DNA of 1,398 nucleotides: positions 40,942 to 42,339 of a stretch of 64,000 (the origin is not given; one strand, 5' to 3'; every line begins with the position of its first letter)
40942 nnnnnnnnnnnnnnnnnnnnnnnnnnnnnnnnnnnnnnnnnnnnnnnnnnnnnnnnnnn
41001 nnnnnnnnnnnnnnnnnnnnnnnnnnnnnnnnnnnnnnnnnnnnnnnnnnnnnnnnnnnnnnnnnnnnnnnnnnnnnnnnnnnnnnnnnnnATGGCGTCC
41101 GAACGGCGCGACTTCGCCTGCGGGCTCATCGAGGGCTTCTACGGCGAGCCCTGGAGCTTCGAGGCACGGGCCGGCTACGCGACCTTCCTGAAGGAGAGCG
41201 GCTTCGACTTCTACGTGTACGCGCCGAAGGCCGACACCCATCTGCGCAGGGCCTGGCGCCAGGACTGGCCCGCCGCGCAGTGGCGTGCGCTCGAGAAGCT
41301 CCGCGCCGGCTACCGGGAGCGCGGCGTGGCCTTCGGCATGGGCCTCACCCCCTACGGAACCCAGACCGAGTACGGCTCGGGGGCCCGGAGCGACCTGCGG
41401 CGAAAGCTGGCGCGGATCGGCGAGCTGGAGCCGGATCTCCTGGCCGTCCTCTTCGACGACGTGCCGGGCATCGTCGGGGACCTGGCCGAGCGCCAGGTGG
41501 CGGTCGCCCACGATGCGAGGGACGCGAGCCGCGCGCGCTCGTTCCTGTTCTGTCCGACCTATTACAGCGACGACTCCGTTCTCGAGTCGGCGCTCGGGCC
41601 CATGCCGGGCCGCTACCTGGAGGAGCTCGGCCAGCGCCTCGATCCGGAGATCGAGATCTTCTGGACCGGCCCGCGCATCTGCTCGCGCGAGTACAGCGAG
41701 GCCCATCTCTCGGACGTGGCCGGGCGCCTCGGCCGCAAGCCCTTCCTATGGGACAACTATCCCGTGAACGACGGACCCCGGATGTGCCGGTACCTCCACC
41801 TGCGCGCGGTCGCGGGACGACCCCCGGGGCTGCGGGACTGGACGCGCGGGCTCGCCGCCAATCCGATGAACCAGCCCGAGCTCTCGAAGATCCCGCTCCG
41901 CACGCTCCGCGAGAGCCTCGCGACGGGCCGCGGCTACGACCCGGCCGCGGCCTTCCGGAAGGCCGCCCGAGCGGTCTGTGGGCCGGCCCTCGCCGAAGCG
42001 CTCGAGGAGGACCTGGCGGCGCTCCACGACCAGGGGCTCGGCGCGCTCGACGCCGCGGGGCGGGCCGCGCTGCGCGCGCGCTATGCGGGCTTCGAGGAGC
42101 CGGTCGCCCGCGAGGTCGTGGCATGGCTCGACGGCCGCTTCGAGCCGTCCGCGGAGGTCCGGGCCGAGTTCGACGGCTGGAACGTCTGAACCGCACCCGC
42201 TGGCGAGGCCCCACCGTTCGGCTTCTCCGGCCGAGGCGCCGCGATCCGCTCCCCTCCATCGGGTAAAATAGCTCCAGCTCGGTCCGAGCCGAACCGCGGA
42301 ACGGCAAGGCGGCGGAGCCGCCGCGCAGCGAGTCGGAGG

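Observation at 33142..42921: Candidate undescribed system: operon of two ENPP-like phosphodiesterases, an RHH protein, a membrane protein, a sulfotransferase, a GT1 glycosyltransferase and a cytoplasmic O-GlcNAcase homologue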

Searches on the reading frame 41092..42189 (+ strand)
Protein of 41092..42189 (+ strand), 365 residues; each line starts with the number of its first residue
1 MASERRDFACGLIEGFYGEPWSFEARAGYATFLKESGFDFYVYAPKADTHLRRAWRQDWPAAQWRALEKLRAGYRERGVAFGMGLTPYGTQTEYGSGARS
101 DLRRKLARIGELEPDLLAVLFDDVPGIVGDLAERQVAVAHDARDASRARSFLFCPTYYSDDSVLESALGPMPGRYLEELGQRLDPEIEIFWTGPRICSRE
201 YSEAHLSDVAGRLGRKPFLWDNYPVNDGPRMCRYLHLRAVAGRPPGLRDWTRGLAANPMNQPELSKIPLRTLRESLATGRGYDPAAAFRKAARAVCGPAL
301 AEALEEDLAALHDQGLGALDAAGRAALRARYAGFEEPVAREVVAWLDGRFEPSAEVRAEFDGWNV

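Call 4: search_protein_families(library=pfam, proteins=[window:41092-42189:+], max_evalue=0.01)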
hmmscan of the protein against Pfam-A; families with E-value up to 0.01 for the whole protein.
window:41092-42189:+ (365 aa): 1 family
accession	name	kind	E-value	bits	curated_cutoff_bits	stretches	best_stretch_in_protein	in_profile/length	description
PF07555.19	NAGidase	-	2.2e-60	204.9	25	1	10-305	1-291/295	beta-N-acetylglucosaminidase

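Call 5: search_protein_families(library=ncbifam, proteins=[window:41092-42189:+], max_evalue=0.01)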
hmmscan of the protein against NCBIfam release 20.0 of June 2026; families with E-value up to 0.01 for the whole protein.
window:41092-42189:+ (365 aa): 1 family
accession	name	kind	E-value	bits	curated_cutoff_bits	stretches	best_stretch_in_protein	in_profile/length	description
NF041654.1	GlcNAcase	equivalog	5.1e-38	131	1000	1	11-317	147-445/732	beta-N-acetylglucosaminidase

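Call 7: find_encoding_contigs(protein=window:41092-42189:+, flank=10000, max_places=6)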
Protein window:41092-42189:+ (365 aa): 2 contigs read that carry it; 2 places shown.
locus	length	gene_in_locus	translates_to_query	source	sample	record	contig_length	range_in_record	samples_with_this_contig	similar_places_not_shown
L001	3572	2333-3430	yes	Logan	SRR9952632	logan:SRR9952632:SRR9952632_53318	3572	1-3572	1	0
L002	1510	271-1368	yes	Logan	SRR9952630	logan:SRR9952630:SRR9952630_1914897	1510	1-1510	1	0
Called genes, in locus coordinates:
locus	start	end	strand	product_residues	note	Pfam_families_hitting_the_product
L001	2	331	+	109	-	?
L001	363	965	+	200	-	PF13469:Sulfotransfer_3 (weak)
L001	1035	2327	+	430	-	PF00201:UDPGT, PF06722:EryCIII-like_C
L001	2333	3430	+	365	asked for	PF07555:NAGidase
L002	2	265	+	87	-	?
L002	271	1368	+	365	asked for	PF07555:NAGidase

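Call 37: find_homologous_proteins(query=window:41092-42189:+)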
Query window:41092-42189:+ (365 aa): 1650 proteins with E <= 0.001 among 8000 candidates; the best 120 are listed.
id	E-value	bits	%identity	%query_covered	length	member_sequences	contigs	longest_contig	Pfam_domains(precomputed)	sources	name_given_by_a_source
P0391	5.3e-246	834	100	100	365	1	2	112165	PF07555.20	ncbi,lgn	-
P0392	1.9e-202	691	82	100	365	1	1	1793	PF07555.20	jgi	jgi:hypothetical protein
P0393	7.6e-200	682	80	100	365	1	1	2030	PF07555.20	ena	-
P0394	2.6e-198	677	82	100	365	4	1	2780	PF07555.20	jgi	jgi:hypothetical protein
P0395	2.7e-194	664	78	100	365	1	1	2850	PF07555.20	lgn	-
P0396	7.7e-194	662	81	98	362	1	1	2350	PF07555.20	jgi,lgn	jgi:hypothetical protein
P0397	1.9e-192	658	81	98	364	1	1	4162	PF07555.20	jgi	jgi:hypothetical protein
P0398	2.5e-190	651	79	100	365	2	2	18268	PF07555.20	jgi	jgi:hypothetical protein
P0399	4.9e-190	650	77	100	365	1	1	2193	PF07555.20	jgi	jgi:hypothetical protein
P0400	1.0e-188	646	78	99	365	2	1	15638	PF07555.20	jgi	jgi:hypothetical protein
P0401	2.4e-183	628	78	98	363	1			PF07555.20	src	-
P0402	6.2e-183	627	76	99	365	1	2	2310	PF07555.20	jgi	jgi:hyaluronoglucosaminidase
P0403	2.2e-181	621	76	100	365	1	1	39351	PF07555.20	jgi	jgi:hypothetical protein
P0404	4.9e-167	574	72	100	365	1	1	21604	PF07555.20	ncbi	-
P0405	5.2e-165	568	71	100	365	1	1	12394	PF07555.20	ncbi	-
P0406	2.0e-164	566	71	100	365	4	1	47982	PF07555.20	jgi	jgi:hypothetical protein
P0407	2.2e-154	533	72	93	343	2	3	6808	PF07555.20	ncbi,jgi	-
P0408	7.4e-147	508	62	99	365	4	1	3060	PF07555.20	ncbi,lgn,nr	ncbi:MAG: beta-N-acetylglucosaminidase domain-containing protein [Proteobacteria bacterium]|nr:beta-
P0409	1.9e-144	500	61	97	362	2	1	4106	PF07555.20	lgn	-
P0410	1.9e-143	497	64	97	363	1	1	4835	PF07555.20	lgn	-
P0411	6.5e-143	495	61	97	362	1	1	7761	PF07555.20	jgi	jgi:hyaluronoglucosaminidase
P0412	5.6e-140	485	60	97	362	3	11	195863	PF07555.20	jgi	jgi:hypothetical protein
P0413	1.1e-139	484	61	97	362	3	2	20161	PF07555.20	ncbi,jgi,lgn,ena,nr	ncbi:MAG: protein O-GlcNAcase [Myxococcales bacterium]|nr:protein O-GlcNAcase [Myxococcales bacteriu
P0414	6.7e-139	482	61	99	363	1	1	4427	PF07555.20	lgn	-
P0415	1.8e-137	477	61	97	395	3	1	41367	PF07555.20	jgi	jgi:hypothetical protein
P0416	7.3e-136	472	61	98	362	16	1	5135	PF07555.20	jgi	jgi:hypothetical protein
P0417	3.8e-134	466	59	97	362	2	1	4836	PF07555.20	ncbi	ncbi:MAG TPA: beta-N-acetylglucosaminidase domain-containing protein [Myxococcota bacterium]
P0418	1.2e-133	464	58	98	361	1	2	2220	PF07555.20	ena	-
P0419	3.2e-131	456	58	99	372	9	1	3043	PF07555.20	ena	-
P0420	2.7e-125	437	54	98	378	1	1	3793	PF07555.20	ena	-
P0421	8.0e-121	422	52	98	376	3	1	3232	PF07555.20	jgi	-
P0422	1.9e-120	421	56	98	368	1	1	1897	PF07555.20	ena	-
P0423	2.8e-120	420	78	66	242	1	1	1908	PF07555.20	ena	-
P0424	9.8e-117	409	52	98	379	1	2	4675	PF07555.20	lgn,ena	-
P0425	4.1e-112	393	54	93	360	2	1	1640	PF07555.20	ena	-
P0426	7.0e-112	393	51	99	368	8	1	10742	PF07555.20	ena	-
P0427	1.3e-110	389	53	94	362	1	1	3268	PF07555.20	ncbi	-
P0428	4.8e-110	387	51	97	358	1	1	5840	PF07555.20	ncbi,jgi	jgi:hyaluronoglucosaminidase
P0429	1.2e-108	382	50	98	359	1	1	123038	PF07555.20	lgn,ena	-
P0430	5.9e-108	380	52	95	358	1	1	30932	PF07555.20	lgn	-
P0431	3.0e-107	377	52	94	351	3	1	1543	PF07555.20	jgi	jgi:hyaluronoglucosaminidase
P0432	1.6e-106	375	50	95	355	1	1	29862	PF07555.20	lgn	-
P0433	5.0e-106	373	49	96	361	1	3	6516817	PF07555.20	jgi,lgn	-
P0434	5.7e-106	373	52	95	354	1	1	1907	PF07555.20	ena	-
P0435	6.8e-106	373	51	95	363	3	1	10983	PF07555.20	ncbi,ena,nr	ncbi:MAG: beta-N-acetylglucosaminidase domain-containing protein [Elusimicrobia bacterium]|nr:beta-N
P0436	7.1e-106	373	52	95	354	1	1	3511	PF07555.20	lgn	-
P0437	1.3e-105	372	52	95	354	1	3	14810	PF07555.20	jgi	jgi:hyaluronoglucosaminidase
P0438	1.4e-105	372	52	93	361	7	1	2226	PF07555.20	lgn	-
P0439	1.6e-105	372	48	96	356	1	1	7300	PF07555.20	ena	-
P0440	2.6e-105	371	51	95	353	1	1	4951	PF07555.20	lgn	-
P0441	3.0e-105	371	52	95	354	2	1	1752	PF07555.20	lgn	-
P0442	3.5e-105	371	51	95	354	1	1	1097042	PF07555.20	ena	-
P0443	4.2e-105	370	50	95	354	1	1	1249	PF07555.20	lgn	-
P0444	4.2e-105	370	49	95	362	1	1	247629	PF07555.20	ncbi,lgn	-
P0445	6.0e-105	370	52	95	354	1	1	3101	PF07555.20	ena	-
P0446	7.6e-105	370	49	95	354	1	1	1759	PF07555.20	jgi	-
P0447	1.0e-104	369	52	93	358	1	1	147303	PF07555.20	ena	-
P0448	1.1e-104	369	50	95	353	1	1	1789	PF07555.20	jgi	-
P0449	1.1e-104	369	49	96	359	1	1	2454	PF07555.20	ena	-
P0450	1.3e-104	369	49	95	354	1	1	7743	PF07555.20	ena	-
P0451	1.5e-104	369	49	95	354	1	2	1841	PF07555.20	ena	-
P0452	1.5e-104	369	49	95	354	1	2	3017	PF07555.20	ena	-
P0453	2.5e-104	368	52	95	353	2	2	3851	PF07555.20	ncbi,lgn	-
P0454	2.6e-104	368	51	95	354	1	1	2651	PF07555.20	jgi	jgi:hypothetical protein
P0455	3.1e-104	368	52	95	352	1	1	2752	PF07555.20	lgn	-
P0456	4.0e-104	367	52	94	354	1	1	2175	PF07555.20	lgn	-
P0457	5.1e-104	367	51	95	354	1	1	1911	PF07555.20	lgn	-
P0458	5.5e-104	367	52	95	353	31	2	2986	PF07555.20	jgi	-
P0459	6.4e-104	366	52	95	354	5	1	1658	PF07555.20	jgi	jgi:hyaluronoglucosaminidase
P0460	6.6e-104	366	49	95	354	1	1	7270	PF07555.20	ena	-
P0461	6.8e-104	366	50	95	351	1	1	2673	PF07555.20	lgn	-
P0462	7.1e-104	366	52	95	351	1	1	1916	PF07555.20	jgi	-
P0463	7.3e-104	366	51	93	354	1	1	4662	PF07555.20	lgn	-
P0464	8.4e-104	366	47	93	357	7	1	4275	PF07555.20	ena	-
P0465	9.0e-104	366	52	95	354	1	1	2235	PF07555.20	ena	-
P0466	1.1e-103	366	51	95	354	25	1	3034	PF07555.20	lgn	-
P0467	1.2e-103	366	51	95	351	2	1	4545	PF07555.20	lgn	-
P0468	1.2e-103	366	53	93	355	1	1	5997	PF07555.20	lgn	-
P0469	1.3e-103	365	49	95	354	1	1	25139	PF07555.20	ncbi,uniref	ncbi:beta-N-acetylglucosaminidase domain-containing protein [Allosphingosinicella sp.]|uniref:beta-N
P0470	1.5e-103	365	50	96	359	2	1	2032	PF07555.20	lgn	-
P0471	1.6e-103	365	50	95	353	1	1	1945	PF07555.20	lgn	-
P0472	1.7e-103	365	51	95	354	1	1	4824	PF07555.20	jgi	jgi:hyaluronoglucosaminidase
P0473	1.8e-103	365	50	95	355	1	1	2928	PF07555.20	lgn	-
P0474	2.1e-103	365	54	93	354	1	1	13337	PF07555.20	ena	-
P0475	2.3e-103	365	51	93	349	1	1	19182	PF07555.20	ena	-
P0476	2.4e-103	365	52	95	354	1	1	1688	PF07555.20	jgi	jgi:hyaluronoglucosaminidase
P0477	2.6e-103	364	51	95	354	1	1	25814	PF07555.20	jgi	jgi:hyaluronoglucosaminidase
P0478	2.8e-103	364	50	95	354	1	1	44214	PF07555.20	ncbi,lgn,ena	-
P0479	3.1e-103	364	49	93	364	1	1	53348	PF07555.20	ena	-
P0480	3.5e-103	364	49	95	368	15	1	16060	PF07555.20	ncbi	-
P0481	3.8e-103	364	52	95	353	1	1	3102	PF07555.20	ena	-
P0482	4.6e-103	364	50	95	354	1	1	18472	PF07555.20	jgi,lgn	jgi:hypothetical protein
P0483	6.1e-103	363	52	95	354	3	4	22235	PF07555.20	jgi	jgi:hyaluronoglucosaminidase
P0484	6.9e-103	363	49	95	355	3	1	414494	PF07555.20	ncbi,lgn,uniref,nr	ncbi:MAG: beta-N-acetylglucosaminidase domain-containing protein [Parvibaculum sp.]|uniref:beta-N-ac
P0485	7.2e-103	363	50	95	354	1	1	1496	PF07555.20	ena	-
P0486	7.3e-103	363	49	95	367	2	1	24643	PF07555.20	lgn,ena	-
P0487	7.7e-103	363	49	95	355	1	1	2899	PF07555.20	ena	-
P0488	8.1e-103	363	50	95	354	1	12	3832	PF07555.20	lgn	-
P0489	9.6e-103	363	50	95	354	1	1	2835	PF07555.20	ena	-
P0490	1.0e-102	363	50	93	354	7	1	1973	PF07555.20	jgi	jgi:hypothetical protein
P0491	1.1e-102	362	51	95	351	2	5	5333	PF07555.20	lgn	-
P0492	1.1e-102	362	51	95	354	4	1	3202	PF07555.20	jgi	jgi:hypothetical protein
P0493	1.3e-102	362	50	95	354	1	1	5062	PF07555.20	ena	-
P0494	1.5e-102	362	50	95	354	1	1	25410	PF07555.20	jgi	jgi:hypothetical protein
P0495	1.6e-102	362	50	96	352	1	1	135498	PF07555.20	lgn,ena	-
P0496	1.6e-102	362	52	95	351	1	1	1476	PF07555.20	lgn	-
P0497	1.7e-102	362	51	95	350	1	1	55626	PF07555.20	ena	-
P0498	1.7e-102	362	52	95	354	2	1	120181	PF07555.20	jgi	jgi:hyaluronoglucosaminidase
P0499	1.9e-102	362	52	95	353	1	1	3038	PF07555.20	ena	-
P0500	2.1e-102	362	50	95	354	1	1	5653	PF07555.20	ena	-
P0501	2.7e-102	361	51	95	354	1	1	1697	PF07555.20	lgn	-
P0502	2.8e-102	361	50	95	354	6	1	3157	PF07555.20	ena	-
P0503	3.0e-102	361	50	95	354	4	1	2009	PF07555.20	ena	-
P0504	3.0e-102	361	51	95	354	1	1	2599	PF07555.20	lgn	-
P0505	3.0e-102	361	48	96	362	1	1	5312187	PF07555.20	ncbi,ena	-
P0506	3.3e-102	361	52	95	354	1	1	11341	PF07555.20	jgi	jgi:hypothetical protein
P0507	3.4e-102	361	49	95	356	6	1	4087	PF07555.20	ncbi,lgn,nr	ncbi:MAG TPA: beta-N-acetylglucosaminidase domain-containing protein [Rhizomicrobium sp.]|nr:beta-N-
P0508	3.4e-102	361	49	95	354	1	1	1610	PF07555.20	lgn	-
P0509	3.7e-102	361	49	95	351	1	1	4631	PF07555.20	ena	-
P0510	3.7e-102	361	50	95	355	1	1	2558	PF07555.20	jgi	jgi:hyaluronoglucosaminidase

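Call 38: find_encoding_contigs(protein=P0400, flank=10000, max_places=2)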
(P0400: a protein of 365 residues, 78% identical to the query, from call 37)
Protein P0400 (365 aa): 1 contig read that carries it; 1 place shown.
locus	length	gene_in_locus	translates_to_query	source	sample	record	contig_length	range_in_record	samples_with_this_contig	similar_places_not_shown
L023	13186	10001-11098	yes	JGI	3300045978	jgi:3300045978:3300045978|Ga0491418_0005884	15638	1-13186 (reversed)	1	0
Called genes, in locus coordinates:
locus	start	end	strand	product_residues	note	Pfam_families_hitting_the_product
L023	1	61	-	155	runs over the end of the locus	PF13428:TPR_14 (faint)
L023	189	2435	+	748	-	PF01663:Phosphodiest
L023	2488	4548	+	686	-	PF01663:Phosphodiest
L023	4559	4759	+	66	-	-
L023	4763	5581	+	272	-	-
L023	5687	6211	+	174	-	PF13469:Sulfotransfer_3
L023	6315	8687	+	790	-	PF14814:UB2H, PF00912:Transgly, PF00905:Transpeptidase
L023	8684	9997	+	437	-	PF00201:UDPGT, PF04101:Glyco_tran_28_C (weak), PF06722:EryCIII-like_C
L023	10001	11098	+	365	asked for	PF07555:NAGidase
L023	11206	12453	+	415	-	PF22039:HUTI_composite_bact (weak), PF01979:Amidohydro_1, PF07969:Amidohydro_3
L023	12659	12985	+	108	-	-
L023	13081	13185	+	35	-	?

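Call 39: find_encoding_contigs(protein=P0406, flank=10000, max_places=2)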
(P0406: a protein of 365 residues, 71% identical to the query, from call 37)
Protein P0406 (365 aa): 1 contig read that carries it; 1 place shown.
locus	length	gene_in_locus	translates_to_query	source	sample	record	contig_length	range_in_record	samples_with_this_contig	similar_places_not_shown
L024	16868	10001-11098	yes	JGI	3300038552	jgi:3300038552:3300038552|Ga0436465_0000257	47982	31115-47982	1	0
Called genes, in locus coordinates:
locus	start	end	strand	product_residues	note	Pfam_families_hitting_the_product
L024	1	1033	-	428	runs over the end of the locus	-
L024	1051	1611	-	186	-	PF12680:SnoaL_2 (weak)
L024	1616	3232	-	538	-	PF00067:p450, PF13370:Fer4_13, PF13459:Fer4_15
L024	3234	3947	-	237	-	PF00440:TetR_N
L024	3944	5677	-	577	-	PF00515:TPR_1, PF07719:TPR_2 (weak), PF13414:TPR_11, PF13424:TPR_12 (weak), PF13432:TPR_16 (weak), PF14559:TPR_19 (weak), PF13431:TPR_17 (weak), PF13414:TPR_11, +12 more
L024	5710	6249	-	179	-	PF05951:Peptidase_M15_2, PF08291:Peptidase_M15_3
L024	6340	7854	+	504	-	PF00743:FMO-like, PF01266:DAO (weak), PF07992:Pyr_redox_2, PF13450:NAD_binding_8, PF13454:NAD_binding_9 (faint), PF13738:Pyr_redox_3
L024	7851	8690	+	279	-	PF00296:Bac_luciferase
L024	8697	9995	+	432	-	PF00201:UDPGT, PF04101:Glyco_tran_28_C (weak), PF06722:EryCIII-like_C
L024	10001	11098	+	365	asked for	PF07555:NAGidase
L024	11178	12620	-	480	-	PF00884:Sulfatase, PF01663:Phosphodiest (faint)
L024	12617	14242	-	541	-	PF13231:PMT_2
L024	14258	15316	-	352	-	PF00657:Lipase_GDSL (faint), PF13472:Lipase_GDSL_2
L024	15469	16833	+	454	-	PF13472:Lipase_GDSL_2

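Call 40: find_encoding_contigs(protein=P0412, flank=10000, max_places=2)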
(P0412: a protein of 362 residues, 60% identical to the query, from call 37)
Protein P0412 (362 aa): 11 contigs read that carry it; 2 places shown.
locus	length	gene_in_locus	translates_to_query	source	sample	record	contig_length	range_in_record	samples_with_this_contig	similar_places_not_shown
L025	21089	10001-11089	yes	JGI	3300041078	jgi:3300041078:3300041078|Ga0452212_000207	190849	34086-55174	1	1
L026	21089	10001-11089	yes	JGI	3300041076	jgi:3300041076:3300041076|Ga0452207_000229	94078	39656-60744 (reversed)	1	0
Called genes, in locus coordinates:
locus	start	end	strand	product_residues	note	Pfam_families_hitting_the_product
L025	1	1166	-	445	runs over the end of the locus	PF07995:GSDH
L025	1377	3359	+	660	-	PF05378:Hydant_A_N, PF13941:MutL (faint), PF01968:Hydantoinase_A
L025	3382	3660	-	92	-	PF02597:ThiS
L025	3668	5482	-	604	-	PF02730:AFOR_N, PF01314:AFOR_C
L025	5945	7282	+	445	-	PF01321:Creatinase_N, PF00557:Peptidase_M24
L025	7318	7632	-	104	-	-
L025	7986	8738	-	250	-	-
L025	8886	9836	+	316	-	PF13511:DUF4124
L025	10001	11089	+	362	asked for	PF07555:NAGidase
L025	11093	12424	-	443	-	PF00534:Glycos_transf_1, PF13692:Glyco_trans_1_4, PF13524:Glyco_trans_1_2 (weak)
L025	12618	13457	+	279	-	PF03808:Glyco_tran_WecG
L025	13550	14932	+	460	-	PF13727:CoA_binding_3, PF02397:Bac_transf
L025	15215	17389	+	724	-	PF13439:Glyco_transf_4, PF20706:GT4-conflict, PF00534:Glycos_transf_1, PF13692:Glyco_trans_1_4, PF13524:Glyco_trans_1_2 (faint), PF00535:Glycos_transf_2, PF13641:Glyco_tranf_2_3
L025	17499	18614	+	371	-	PF02350:Epimerase_2, PF13579:Glyco_trans_4_4 (weak)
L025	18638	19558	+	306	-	PF00535:Glycos_transf_2, PF10111:Glyco_tranf_2_2 (faint), PF13641:Glyco_tranf_2_3 (faint)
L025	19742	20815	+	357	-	-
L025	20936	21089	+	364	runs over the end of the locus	-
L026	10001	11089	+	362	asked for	PF07555:NAGidase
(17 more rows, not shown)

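Call 59: find_encoding_contigs(protein=P0403, flank=10000, max_places=1)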
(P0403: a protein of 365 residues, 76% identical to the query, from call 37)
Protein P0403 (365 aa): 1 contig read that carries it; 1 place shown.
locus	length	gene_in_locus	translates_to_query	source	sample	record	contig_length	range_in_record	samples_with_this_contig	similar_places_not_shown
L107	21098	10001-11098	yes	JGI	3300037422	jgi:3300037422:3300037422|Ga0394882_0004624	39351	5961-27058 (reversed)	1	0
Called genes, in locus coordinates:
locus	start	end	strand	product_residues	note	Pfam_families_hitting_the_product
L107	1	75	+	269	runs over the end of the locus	PF00378:ECH_1, PF16113:ECH_2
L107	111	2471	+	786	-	PF14814:UB2H, PF00912:Transgly, PF00905:Transpeptidase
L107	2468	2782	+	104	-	PF21476:PF0610-like_N, PF23470:Zn_ribbon_PF0610 (weak)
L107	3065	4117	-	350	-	PF08240:ADH_N, PF00107:ADH_zinc_N, PF13602:ADH_zinc_N_2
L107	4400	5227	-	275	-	PF00528:BPD_transp_1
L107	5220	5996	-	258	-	PF00005:ABC_tran, PF13304:AAA_21 (faint)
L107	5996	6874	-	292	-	PF12974:Phosphonate-bd, PF09084:NMT1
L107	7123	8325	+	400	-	PF16822:ALGX (weak)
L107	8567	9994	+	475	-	PF00201:UDPGT, PF06722:EryCIII-like_C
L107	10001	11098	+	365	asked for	PF07555:NAGidase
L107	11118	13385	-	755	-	PF01564:Spermine_synth (weak)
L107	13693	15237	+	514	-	PF13231:PMT_2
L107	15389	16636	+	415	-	PF01979:Amidohydro_1, PF07969:Amidohydro_3 (weak)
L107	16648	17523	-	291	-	PF00106:adh_short, PF01370:Epimerase (weak), PF08659:KR, PF13561:adh_short_C2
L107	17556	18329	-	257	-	PF06314:ADC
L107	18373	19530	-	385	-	PF04909:Amidohydro_2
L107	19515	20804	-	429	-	PF04909:Amidohydro_2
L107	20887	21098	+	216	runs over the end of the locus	PF00440:TetR_N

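Call 60: find_encoding_contigs(protein=P0404, flank=10000, max_places=1)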
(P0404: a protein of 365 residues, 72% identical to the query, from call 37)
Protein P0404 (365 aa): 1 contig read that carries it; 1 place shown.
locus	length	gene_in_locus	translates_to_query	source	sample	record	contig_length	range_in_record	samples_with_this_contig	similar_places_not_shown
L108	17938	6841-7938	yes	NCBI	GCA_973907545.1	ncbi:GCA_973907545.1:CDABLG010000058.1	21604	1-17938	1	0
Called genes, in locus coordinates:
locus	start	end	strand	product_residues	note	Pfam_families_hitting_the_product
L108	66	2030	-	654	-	PF01401:Peptidase_M2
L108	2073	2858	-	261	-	PF01182:Glucosamine_iso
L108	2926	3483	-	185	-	PF04191:PEMT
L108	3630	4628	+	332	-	-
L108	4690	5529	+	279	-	PF00296:Bac_luciferase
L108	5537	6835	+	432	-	PF00201:UDPGT, PF06722:EryCIII-like_C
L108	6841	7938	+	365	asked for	PF07555:NAGidase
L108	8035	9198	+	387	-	PF00355:Rieske, PF00848:Ring_hydroxyl_A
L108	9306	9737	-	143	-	PF01980:TrmO_N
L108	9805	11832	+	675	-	PF01011:PQQ, PF13360:PQQ_2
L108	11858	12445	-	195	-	PF01323:DSBA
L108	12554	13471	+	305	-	PF00378:ECH_1, PF16113:ECH_2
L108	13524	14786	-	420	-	PF01979:Amidohydro_1, PF07969:Amidohydro_3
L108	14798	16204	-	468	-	PF01979:Amidohydro_1, PF07969:Amidohydro_3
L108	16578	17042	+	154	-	PF13441:Gly-zipper_YMGG, PF16998:17kDa_Anti_2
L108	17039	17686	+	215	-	PF05433:Rick_17kDa_Anti (weak), PF16998:17kDa_Anti_2 (weak)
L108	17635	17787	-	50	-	-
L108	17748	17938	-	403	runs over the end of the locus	PF07690:MFS_1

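Call 61: find_encoding_contigs(protein=P0433, flank=8000, max_places=1)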
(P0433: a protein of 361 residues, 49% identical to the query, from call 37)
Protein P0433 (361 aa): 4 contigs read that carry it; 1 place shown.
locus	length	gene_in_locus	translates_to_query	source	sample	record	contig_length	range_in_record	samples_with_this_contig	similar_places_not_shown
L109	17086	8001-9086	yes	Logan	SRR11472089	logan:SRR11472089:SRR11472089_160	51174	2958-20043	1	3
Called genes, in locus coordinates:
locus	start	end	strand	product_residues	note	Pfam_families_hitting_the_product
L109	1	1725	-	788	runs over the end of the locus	PF02460:Patched (faint), PF12349:Sterol-sensing (faint)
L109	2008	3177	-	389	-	PF01494:FAD_binding_3, PF07992:Pyr_redox_2 (faint)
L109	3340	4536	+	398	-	PF02771:Acyl-CoA_dh_N, PF14749:Acyl-CoA_ox_N (weak), PF02770:Acyl-CoA_dh_M, PF00441:Acyl-CoA_dh_1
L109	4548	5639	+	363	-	PF02771:Acyl-CoA_dh_N, PF00441:Acyl-CoA_dh_1, PF08028:Acyl-CoA_dh_2 (weak)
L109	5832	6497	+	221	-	-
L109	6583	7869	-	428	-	PF13336:AcetylCoA_hyd_C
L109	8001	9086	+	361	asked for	PF07555:NAGidase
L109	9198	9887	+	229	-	-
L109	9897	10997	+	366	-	-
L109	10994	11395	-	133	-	PF01124:MAPEG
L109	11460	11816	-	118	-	-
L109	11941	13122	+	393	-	PF00296:Bac_luciferase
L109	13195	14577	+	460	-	PF01946:Thi4 (weak), PF07992:Pyr_redox_2 (weak), PF00070:Pyr_redox (weak), PF00890:FAD_binding_2 (weak), PF01266:DAO, PF03486:HI0933_like (weak), PF01593:Amino_oxidase, PF13450:NAD_binding_8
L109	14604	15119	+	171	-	PF07883:Cupin_2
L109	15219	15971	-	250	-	PF03328:HpcH_HpaI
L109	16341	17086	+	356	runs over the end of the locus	PF01594:AI-2E_transport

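Call 68: search_protein_families(library=padloc, proteins=[window:41092-42189:+], max_evalue=0.01)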
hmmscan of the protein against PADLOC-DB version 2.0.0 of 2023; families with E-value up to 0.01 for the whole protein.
window:41092-42189:+ (365 aa): 0 families
